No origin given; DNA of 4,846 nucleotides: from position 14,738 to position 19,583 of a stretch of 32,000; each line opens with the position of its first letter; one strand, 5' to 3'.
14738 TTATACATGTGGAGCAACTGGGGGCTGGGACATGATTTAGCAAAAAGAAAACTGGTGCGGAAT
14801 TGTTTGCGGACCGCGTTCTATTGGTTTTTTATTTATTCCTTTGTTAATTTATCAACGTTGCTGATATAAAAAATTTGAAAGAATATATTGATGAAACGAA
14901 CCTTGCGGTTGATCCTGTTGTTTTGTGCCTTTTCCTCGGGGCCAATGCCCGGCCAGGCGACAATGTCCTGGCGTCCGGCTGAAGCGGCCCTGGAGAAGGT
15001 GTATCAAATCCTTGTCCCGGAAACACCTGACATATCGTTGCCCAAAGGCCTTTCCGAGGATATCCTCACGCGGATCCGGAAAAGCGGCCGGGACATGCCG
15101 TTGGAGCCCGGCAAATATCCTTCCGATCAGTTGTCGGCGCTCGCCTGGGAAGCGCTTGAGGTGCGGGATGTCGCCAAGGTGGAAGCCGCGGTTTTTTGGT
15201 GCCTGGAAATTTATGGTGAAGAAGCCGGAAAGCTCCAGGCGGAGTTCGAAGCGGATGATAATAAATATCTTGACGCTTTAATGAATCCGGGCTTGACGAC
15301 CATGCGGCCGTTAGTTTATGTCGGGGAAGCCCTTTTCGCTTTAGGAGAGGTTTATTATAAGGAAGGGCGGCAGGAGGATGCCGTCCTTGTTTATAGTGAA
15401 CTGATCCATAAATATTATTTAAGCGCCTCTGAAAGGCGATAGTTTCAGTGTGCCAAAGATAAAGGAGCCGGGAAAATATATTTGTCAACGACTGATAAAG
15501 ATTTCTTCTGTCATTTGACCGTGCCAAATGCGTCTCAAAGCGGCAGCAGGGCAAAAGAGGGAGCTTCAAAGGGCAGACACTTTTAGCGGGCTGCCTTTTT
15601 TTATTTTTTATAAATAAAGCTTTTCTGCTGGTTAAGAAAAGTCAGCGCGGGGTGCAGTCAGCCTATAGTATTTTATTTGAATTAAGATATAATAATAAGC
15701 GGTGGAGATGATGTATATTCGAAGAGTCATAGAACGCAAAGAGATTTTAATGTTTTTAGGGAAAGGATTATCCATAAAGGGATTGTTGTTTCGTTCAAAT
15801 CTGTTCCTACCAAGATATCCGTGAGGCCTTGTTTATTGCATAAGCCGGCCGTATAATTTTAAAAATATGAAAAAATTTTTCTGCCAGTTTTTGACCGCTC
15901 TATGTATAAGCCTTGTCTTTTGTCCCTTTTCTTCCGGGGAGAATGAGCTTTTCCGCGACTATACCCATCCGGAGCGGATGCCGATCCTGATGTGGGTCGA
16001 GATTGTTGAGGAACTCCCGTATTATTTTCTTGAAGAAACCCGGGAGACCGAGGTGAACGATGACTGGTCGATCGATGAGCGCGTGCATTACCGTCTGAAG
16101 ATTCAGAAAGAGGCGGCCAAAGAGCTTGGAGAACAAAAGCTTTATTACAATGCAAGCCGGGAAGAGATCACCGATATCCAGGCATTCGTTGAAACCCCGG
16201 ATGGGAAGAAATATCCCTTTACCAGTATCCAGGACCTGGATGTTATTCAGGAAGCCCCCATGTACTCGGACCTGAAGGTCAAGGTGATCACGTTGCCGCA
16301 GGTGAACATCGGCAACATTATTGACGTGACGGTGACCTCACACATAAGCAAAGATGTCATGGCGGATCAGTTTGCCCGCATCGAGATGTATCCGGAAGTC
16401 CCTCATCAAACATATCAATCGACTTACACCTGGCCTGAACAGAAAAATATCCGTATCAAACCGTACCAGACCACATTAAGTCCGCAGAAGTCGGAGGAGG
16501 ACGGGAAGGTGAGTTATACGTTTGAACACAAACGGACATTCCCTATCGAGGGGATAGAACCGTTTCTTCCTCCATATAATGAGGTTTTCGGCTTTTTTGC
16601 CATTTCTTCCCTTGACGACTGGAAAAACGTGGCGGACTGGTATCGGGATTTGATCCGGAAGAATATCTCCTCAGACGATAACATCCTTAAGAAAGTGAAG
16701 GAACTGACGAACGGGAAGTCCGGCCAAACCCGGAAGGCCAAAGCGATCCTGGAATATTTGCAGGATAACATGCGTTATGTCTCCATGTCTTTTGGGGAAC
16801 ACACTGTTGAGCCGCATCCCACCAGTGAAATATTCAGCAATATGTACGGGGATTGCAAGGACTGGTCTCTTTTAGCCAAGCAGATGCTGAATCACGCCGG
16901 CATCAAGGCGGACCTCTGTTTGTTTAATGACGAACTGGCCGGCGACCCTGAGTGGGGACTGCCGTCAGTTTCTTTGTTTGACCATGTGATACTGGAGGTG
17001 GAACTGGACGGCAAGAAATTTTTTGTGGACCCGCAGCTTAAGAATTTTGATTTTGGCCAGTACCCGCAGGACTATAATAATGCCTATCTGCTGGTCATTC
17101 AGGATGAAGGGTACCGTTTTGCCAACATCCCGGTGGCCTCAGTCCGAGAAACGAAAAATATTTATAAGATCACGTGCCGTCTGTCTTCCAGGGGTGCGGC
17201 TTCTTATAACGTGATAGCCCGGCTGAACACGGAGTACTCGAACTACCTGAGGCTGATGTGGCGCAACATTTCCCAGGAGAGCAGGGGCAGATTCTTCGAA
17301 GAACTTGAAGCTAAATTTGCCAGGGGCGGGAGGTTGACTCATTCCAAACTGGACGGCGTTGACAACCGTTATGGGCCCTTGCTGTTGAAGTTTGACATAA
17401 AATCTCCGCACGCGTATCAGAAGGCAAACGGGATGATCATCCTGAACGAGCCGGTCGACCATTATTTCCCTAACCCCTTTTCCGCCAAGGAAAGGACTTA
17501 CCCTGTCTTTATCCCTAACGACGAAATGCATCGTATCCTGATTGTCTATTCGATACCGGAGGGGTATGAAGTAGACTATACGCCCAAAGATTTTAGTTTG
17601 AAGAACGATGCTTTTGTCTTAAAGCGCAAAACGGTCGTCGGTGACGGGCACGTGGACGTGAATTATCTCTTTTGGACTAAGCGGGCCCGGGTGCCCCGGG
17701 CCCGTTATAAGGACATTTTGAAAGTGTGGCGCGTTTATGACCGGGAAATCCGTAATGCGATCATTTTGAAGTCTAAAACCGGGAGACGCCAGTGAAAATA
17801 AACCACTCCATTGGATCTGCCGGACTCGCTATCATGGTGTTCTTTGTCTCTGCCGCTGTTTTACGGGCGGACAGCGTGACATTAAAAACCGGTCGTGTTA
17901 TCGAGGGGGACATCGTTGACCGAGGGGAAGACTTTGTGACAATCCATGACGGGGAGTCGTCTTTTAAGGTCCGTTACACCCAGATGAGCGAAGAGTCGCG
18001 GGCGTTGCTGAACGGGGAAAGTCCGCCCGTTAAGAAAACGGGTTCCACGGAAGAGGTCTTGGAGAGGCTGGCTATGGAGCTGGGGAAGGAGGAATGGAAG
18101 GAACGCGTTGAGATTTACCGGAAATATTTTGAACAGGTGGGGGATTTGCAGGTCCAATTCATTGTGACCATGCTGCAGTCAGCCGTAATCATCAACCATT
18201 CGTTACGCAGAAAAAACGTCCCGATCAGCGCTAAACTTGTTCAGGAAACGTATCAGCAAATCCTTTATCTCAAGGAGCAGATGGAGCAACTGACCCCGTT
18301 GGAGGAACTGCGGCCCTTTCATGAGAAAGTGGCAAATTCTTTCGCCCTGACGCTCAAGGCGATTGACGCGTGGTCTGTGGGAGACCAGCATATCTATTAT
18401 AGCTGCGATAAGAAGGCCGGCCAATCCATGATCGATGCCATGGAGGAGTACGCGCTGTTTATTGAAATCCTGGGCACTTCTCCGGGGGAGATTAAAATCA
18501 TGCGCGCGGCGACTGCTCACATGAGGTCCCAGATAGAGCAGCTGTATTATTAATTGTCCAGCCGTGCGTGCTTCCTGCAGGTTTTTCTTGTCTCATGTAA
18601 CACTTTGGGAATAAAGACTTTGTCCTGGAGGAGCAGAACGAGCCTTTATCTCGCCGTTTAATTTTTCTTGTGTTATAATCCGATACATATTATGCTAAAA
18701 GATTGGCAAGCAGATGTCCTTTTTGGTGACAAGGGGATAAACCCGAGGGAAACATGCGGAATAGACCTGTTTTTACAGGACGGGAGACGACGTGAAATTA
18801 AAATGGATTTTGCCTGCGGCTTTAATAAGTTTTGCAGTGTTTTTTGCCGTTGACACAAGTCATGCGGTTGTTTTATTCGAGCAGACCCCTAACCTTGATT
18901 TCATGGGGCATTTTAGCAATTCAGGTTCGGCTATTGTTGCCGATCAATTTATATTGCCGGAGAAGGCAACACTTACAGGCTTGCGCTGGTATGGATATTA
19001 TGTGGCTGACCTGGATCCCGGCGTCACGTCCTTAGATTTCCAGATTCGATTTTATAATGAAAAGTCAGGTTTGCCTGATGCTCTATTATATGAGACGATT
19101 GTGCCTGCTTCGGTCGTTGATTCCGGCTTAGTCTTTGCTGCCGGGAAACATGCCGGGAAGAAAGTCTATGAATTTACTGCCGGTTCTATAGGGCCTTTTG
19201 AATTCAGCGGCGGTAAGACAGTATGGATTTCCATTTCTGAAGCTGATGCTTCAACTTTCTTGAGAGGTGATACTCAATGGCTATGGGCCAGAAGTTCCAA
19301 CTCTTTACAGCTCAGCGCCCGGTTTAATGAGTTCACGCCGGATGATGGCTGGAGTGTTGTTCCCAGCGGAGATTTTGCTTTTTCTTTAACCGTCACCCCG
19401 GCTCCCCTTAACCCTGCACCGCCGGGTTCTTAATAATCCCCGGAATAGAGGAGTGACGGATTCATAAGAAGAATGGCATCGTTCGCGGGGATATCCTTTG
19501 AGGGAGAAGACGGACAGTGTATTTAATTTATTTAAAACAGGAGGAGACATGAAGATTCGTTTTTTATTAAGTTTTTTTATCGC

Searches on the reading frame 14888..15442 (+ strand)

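Call 52: search_protein_families(library=pfam, proteins=[window:14888-15442:+], max_evalue=0.001)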
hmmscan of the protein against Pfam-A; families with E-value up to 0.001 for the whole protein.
window:14888-15442:+ (184 aa): 1 family
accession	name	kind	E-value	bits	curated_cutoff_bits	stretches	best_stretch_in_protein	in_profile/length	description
PF13174.12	TPR_6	-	0.00033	21.5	26.3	1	147-176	1-30/33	Tetratricopeptide repeat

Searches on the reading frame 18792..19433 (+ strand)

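Call 52: search_protein_families(library=pfam, proteins=[window:18792-19433:+], max_evalue=0.001)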
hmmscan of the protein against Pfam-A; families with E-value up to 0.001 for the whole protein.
window:18792-19433:+ (213 aa): 1 family
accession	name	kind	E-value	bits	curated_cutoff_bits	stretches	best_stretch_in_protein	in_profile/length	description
PF25470.1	DUF7901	-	0.00016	22.2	24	0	29-170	3-167/205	Domain of unknown function (DUF7901)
